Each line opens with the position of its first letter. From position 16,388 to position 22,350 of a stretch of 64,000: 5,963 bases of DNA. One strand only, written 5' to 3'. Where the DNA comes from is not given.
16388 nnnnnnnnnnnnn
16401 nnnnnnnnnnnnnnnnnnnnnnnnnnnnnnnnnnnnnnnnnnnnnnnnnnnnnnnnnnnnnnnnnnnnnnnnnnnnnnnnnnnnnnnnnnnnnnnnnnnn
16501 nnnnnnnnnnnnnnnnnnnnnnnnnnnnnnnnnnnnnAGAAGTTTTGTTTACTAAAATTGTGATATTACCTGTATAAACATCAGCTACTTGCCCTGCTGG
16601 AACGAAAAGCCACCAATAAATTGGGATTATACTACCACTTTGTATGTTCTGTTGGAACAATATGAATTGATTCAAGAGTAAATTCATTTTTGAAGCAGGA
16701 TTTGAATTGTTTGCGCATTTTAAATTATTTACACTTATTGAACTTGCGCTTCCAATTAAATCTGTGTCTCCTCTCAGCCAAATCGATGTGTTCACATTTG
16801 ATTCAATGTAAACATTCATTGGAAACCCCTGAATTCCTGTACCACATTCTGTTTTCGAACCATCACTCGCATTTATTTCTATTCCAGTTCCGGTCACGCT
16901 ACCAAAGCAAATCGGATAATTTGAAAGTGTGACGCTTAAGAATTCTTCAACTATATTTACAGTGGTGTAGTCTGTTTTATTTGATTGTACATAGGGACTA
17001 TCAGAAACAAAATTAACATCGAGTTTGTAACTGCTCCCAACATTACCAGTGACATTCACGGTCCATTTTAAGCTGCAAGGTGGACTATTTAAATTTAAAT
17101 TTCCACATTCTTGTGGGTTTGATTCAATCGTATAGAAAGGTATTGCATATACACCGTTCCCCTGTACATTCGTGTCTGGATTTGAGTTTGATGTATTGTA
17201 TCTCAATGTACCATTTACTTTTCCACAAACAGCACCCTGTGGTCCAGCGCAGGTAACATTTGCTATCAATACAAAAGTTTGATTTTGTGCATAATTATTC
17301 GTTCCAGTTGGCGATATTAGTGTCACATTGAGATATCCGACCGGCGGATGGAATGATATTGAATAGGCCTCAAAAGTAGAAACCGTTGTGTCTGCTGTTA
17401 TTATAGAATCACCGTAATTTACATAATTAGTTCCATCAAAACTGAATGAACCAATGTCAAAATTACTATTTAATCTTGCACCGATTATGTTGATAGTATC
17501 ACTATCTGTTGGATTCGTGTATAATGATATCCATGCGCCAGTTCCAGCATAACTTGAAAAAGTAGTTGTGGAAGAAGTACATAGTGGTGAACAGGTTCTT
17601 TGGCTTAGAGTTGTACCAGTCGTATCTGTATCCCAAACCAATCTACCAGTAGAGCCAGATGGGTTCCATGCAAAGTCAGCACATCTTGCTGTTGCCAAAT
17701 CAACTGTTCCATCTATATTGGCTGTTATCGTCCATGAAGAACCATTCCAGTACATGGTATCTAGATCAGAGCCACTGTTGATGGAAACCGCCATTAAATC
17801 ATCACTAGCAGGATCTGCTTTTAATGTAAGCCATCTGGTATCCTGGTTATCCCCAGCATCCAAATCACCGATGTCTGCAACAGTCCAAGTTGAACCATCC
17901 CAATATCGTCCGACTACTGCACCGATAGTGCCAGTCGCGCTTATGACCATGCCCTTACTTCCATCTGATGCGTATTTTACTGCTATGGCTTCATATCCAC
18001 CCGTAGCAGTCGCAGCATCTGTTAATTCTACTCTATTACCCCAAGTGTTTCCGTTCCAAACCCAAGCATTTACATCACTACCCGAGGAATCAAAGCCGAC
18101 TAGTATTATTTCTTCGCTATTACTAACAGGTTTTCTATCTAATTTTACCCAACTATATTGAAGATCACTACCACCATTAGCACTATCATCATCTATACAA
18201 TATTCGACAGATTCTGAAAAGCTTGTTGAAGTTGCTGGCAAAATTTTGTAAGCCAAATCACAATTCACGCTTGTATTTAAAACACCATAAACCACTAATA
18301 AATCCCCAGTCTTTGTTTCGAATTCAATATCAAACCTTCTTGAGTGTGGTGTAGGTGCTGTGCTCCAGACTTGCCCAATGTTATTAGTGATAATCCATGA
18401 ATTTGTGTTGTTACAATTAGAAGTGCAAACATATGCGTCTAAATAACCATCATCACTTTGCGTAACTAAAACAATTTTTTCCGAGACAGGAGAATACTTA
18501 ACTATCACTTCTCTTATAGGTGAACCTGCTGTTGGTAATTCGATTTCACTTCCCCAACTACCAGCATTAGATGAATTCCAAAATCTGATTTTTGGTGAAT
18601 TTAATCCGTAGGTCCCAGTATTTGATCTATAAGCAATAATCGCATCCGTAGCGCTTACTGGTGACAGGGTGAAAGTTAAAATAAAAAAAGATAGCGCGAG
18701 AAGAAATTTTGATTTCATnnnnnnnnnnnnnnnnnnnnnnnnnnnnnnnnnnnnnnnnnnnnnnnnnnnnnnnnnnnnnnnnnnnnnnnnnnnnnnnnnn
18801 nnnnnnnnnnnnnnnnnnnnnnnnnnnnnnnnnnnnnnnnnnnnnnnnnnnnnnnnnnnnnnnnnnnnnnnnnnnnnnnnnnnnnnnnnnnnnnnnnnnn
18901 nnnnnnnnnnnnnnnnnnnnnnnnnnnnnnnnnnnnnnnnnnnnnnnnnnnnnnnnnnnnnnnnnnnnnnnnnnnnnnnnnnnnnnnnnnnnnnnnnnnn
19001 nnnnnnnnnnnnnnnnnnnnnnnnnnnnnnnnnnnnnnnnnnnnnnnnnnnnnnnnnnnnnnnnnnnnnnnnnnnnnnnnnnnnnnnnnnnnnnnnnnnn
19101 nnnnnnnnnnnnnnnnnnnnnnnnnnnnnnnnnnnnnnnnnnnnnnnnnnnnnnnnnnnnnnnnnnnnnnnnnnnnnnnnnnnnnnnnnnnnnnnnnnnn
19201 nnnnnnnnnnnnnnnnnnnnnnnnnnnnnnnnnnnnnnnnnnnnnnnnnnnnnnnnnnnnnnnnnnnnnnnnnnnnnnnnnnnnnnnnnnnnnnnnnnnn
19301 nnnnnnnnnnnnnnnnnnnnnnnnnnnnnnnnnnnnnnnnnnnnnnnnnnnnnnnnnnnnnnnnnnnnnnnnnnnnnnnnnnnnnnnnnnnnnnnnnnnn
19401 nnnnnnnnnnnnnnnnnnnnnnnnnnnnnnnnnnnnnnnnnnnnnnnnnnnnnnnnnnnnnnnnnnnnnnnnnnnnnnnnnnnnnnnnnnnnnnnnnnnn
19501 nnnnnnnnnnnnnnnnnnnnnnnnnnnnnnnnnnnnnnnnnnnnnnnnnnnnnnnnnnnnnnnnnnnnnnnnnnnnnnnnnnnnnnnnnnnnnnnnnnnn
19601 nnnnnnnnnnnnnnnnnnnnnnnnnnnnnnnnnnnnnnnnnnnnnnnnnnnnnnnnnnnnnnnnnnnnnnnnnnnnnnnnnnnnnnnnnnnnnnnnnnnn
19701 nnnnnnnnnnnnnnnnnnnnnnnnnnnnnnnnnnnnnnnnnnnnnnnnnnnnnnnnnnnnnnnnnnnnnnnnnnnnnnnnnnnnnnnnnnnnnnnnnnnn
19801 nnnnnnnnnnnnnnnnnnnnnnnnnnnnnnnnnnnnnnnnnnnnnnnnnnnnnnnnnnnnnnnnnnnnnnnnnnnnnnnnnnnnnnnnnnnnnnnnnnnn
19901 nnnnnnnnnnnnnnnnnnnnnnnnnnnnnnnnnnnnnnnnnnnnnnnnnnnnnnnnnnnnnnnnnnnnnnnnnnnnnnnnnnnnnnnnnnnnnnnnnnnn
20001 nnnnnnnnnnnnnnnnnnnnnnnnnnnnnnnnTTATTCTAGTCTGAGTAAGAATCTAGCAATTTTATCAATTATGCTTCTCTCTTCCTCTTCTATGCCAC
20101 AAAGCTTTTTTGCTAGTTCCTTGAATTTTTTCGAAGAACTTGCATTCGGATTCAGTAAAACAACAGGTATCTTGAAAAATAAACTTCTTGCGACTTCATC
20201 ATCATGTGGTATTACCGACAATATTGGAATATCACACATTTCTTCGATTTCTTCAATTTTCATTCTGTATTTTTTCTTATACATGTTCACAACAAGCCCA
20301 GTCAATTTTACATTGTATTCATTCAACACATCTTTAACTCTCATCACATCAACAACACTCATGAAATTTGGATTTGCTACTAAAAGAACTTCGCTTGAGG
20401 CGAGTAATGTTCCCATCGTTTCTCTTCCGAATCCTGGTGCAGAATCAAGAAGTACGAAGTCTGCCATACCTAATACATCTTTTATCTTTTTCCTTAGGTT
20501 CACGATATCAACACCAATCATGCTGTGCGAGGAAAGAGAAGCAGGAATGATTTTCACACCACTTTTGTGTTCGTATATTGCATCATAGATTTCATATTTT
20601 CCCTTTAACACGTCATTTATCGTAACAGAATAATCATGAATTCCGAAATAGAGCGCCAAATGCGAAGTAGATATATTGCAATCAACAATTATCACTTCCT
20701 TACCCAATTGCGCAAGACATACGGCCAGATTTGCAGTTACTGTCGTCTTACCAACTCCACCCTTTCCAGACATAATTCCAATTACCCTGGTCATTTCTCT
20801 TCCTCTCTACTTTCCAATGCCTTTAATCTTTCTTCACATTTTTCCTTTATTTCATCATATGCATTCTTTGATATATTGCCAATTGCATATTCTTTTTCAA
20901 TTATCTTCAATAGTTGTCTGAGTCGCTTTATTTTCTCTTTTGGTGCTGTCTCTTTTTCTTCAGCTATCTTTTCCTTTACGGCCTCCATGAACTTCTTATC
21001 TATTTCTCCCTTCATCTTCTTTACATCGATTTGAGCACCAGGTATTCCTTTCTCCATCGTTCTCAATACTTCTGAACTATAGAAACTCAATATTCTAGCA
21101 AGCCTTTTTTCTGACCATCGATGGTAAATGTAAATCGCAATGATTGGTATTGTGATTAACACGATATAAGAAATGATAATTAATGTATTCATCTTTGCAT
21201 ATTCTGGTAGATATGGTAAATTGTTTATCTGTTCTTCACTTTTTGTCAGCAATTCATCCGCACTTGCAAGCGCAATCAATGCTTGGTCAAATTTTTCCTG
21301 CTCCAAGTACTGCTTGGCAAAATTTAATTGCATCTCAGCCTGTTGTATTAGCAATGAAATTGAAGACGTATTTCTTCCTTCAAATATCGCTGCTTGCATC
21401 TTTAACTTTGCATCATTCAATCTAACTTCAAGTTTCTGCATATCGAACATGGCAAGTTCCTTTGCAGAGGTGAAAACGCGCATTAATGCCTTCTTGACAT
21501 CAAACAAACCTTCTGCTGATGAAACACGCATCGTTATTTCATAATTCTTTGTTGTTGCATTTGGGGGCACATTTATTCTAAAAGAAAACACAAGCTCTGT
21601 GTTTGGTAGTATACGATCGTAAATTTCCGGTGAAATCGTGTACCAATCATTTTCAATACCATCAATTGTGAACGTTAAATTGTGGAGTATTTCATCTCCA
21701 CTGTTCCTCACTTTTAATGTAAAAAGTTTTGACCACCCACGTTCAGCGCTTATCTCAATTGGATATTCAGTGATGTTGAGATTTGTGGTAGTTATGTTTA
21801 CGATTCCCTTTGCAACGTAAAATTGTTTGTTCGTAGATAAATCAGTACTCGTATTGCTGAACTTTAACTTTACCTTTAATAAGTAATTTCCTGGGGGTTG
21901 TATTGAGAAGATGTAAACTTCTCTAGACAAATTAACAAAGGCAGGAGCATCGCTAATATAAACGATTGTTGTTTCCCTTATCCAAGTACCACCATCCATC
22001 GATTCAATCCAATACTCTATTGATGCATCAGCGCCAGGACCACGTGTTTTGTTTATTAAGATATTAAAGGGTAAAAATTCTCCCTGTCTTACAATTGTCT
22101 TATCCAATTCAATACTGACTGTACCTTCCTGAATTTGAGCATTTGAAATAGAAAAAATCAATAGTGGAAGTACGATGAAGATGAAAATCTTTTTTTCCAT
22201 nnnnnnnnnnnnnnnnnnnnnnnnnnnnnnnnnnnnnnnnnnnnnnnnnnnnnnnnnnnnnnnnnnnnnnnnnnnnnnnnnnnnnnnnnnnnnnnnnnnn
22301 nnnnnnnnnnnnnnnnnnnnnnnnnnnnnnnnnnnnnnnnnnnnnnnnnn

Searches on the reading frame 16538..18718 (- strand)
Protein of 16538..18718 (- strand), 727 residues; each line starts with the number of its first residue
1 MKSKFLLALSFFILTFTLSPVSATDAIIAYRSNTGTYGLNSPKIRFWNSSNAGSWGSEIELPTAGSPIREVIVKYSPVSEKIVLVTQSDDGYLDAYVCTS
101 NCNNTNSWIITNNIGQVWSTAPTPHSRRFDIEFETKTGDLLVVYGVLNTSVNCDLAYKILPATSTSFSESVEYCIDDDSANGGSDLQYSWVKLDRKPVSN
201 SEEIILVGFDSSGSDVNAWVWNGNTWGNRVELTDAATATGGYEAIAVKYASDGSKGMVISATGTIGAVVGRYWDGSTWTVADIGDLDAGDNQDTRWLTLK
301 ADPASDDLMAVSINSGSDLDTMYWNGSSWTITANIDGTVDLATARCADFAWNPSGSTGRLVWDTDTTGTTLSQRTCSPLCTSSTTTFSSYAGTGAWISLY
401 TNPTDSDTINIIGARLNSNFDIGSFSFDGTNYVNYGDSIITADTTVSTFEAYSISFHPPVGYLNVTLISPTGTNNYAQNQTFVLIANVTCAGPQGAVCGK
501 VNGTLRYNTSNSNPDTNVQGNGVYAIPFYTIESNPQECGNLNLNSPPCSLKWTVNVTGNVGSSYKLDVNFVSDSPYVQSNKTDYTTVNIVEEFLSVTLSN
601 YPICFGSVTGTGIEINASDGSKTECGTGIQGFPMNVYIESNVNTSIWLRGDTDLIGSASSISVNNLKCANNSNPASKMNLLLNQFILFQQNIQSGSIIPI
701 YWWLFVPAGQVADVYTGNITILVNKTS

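Call 6: search_protein_families(library=pfam, proteins=[window:16538-18718:-], max_evalue=1)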
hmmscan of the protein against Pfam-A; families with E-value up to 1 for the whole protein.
window:16538-18718:- (727 aa): 3 families
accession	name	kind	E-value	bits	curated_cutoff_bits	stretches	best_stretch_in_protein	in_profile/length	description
PF01357.27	Expansin_C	-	0.091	13.3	24.6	0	108-146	37-76/78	Expansin C-terminal domain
PF10708.14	DUF2510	-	0.18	12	24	1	271-279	15-23/35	Protein of unknown function (DUF2510)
PF23463.1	WWE_2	-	0.26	12.8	25.3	0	670-702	53-85/94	WWE domain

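Call 72: search_protein_families(library=ncbifam, proteins=[window:16538-18718:-], max_evalue=0.1)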
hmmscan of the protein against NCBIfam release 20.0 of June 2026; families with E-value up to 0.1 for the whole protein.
window:16538-18718:- (727 aa): 0 families

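Call 98: search_solved_structures(query=window:16538-18718:-, max_evalue=1)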
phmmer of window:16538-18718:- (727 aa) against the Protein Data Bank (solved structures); distinct sequences matched with E-value up to 1: 0.

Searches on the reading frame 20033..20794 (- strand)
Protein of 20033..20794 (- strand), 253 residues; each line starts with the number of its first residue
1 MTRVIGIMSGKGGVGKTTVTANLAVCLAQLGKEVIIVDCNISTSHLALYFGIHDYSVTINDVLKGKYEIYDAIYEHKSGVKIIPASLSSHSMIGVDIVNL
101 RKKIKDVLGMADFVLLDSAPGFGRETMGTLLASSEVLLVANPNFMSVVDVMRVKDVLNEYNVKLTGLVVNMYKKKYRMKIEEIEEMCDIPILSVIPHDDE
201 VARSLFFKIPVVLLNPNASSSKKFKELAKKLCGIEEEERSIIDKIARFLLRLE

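Call 6: search_protein_families(library=pfam, proteins=[window:20036-20794:-], max_evalue=1)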
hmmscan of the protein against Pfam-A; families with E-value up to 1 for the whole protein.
window:20036-20794:- (253 aa): 22 families
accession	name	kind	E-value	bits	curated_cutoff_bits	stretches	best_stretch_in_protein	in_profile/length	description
PF10609.15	ParA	-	2.6e-23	83.1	27.1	1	2-231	3-245/246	NUBPL iron-transfer P-loop NTPase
PF01656.29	CbiA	-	8.1e-22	77.9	25.4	1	6-210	2-124/125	CobQ/CobB/MinD/ParA nucleotide binding domain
PF13614.12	AAA_31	-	1.5e-20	74.4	27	1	2-158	1-165/177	AAA domain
PF00142.24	Fer4_NifH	-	5.1e-15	56.1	25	1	8-232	5-245/271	4Fe-4S iron sulfur cluster binding proteins, NifH/frxC family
PF02374.21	ArsA_ATPase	-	2.8e-11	43.6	24.3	2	7-37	5-35/305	Anion-transporting ATPase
PF06564.18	CBP_BcsQ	-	5.3e-10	39.7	21.3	1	6-229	5-231/234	Cellulose biosynthesis protein BcsQ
PF13500.12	AAA_26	-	2.3e-06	28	27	1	134-202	129-195/198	AAA domain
PF09140.17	MipZ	-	3.7e-05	23.6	20.7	1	4-150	2-136/262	ATPase MipZ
PF20720.3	nSTAND3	-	0.00011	22.4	27.2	1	7-43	21-56/155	Novel STAND NTPase 3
PF13481.12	AAA_25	-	0.00024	21.2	27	1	5-36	35-65/195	AAA domain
PF00448.28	SRP54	-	0.0029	17.7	22.7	1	7-39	5-37/196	SRP54-type protein, GTPase domain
PF16575.11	CLP1_P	-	0.0032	17.7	26.6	1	10-47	1-38/188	mRNA cleavage and polyadenylation factor CLP1 P-loop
PF13401.12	AAA_22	-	0.016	16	27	1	3-49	5-51/130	AAA domain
PF03796.21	DnaB_C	-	0.038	13.8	27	1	7-107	23-124/255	DnaB-like helicase C terminal domain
PF05496.18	RuvB_N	-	0.039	14.2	27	0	110-134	32-56/159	Holliday junction DNA helicase RuvB P-loop domain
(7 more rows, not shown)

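Call 72: search_protein_families(library=ncbifam, proteins=[window:20036-20794:-], max_evalue=0.1)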
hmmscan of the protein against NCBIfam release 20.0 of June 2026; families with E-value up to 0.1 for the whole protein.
window:20036-20794:- (253 aa): 46 families (the best 25 are shown)
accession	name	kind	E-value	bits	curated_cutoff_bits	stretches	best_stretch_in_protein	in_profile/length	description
TIGR01969.1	minD_arch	subfamily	8.9e-71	238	201.75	1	3-240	1-239/251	cell division ATPase MinD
TIGR01968.1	minD_bact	equivalog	3.5e-36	124.9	212.9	1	3-240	2-245/261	septum site-determining protein MinD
NF041136.1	MrpORP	equivalog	6.7e-21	75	450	1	3-240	6-257/365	iron-sulfur cluster carrier protein MrpORP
NF008079.0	PRK10818.1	equivalog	7e-21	74.8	508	1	1-252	1-267/270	septum site-determining protein MinD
TIGR03371.1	cellulose_yhjQ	equivalog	3e-17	62.9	157.85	1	3-229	2-239/246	cellulose biosynthesis protein BcsQ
NF041546.1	ParA_partition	equivalog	7.5e-17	61.5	180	2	4-42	1-39/203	ParA family partition ATPase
TIGR01281.1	DPOR_bchL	equivalog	2.3e-15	56.7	345.15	1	9-232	6-244/268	ferredoxin:protochlorophyllide reductase (ATP-dependent) iron-sulfur ATP-binding protein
TIGR01287.1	nifH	equivalog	8.1e-14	51.6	394.35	2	134-234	142-247/275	nitrogenase iron protein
NF033200.1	F430_CfbC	exception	1.9e-13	50.4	402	1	8-235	5-242/260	Ni-sirohydrochlorin a,c-diamide reductive cyclase ATP-dependent reductase subunit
TIGR01007.1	eps_fam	subfamily_domain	2.1e-11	43.7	108.05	1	3-174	18-192/204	polysaccharide biosynthesis tyrosine autokinase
TIGR03815.1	CpaE_hom_Actino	equivalog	4.4e-11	42.5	154.45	1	3-204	112-314/340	septum site-determining protein Ssd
TIGR03453.1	partition_RepA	equivalog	5e-11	42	348.45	2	3-59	105-161/387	plasmid partitioning protein RepA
TIGR00345.1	GET3_arsA_TRC40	subfamily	2.6e-10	40.3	135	2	8-38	2-32/299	TRC40/GET3/ArsA family transport-energizing ATPase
TIGR02016.1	BchX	equivalog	1.1e-09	38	331.2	1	8-66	5-62/296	chlorophyllide a reductase iron protein subunit X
NF008669.0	PRK11670.1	equivalog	1.4e-09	37.4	348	1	3-172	108-279/369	iron-sulfur cluster carrier protein ApbC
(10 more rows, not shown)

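Call 100: find_encoding_contigs(protein=window:20033-20794:-, flank=10000, max_places=2)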
Protein window:20033-20794:- (253 aa): 6 contigs read that carry it; 2 places shown.
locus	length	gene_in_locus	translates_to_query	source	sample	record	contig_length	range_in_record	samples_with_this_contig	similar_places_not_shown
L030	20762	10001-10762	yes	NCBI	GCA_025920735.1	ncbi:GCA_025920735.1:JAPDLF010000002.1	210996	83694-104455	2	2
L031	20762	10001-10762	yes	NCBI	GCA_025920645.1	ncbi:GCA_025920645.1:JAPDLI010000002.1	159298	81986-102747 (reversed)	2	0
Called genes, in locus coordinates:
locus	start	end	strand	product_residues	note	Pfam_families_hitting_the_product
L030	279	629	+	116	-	-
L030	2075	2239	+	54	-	PF03911:Sec61_beta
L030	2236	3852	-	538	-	PF11797:WxLIP_HBD (faint)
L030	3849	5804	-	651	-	-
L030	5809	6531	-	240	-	-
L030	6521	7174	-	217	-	-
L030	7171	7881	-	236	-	-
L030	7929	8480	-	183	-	-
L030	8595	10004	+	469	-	-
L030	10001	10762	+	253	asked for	PF00142:Fer4_NifH, PF01656:CbiA, PF02374:ArsA_ATPase, PF06564:CBP_BcsQ, PF10609:ParA, PF13500:AAA_26 (faint), PF13614:AAA_31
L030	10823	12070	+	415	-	PF00054:Laminin_G_1 (faint), PF13385:Laminin_G_3, PF02210:Laminin_G_2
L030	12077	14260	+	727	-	-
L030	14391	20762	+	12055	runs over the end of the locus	-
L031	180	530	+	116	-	-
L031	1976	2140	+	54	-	PF03911:Sec61_beta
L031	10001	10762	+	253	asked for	PF00142:Fer4_NifH, PF01656:CbiA, PF02374:ArsA_ATPase, PF06564:CBP_BcsQ, PF10609:ParA, PF13500:AAA_26 (faint), PF13614:AAA_31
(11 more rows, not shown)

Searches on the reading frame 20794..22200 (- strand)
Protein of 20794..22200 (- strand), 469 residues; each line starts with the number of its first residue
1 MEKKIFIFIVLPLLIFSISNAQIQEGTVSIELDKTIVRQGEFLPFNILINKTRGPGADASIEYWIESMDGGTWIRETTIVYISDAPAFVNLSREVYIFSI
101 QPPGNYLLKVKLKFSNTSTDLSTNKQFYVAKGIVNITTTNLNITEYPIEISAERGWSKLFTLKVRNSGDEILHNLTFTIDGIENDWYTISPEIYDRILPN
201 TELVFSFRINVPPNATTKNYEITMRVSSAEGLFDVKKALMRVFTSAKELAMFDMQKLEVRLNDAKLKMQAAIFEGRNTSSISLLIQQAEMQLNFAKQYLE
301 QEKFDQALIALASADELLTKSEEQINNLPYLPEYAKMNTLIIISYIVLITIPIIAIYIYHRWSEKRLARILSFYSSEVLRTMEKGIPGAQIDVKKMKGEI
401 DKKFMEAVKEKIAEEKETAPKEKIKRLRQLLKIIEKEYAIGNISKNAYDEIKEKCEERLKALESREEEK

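Call 6: search_protein_families(library=pfam, proteins=[window:20794-22200:-], max_evalue=1)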
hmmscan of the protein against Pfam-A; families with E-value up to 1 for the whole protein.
window:20794-22200:- (469 aa): 5 families
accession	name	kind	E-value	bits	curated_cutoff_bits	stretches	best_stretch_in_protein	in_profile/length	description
PF10633.15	NPCBM_assoc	-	0.00024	21.7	24.4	1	153-227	2-76/78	NPCBM-associated, NEW3 domain of alpha-galactosidase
PF12793.13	SgrR_N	-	0.033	14.9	24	1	275-321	56-103/115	Sugar transport-related sRNA regulator N-term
PF11008.14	DUF2846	-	0.15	12.6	34.3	1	80-129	26-76/92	Protein of unknown function (DUF2846)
PF22888.1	FIMAH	-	0.25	12.4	24.8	0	286-323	23-60/81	FIMAH domain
PF05120.17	GvpG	-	0.66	10.6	30.6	1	425-461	31-67/67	Gas vesicle protein G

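Call 72: search_protein_families(library=ncbifam, proteins=[window:20794-22200:-], max_evalue=0.1)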
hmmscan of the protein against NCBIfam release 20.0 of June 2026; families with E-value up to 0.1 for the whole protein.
window:20794-22200:- (469 aa): 3 families
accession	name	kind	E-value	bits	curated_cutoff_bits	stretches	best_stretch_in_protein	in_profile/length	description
NF001457.0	PRK00317.1-3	equivalog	0.0012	18.3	164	1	342-407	105-170/200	molybdenum cofactor guanylyltransferase MobA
NF008198.0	PRK10954.1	equivalog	0.013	15.2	279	1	3-45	2-44/207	thiol:disulfide interchange protein DsbA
TIGR01998.1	PTS-II-BC-nag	equivalog_domain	0.06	12.1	553.2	1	344-377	110-143/475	N-acetylglucosamine-specific PTS transporter subunit IIBC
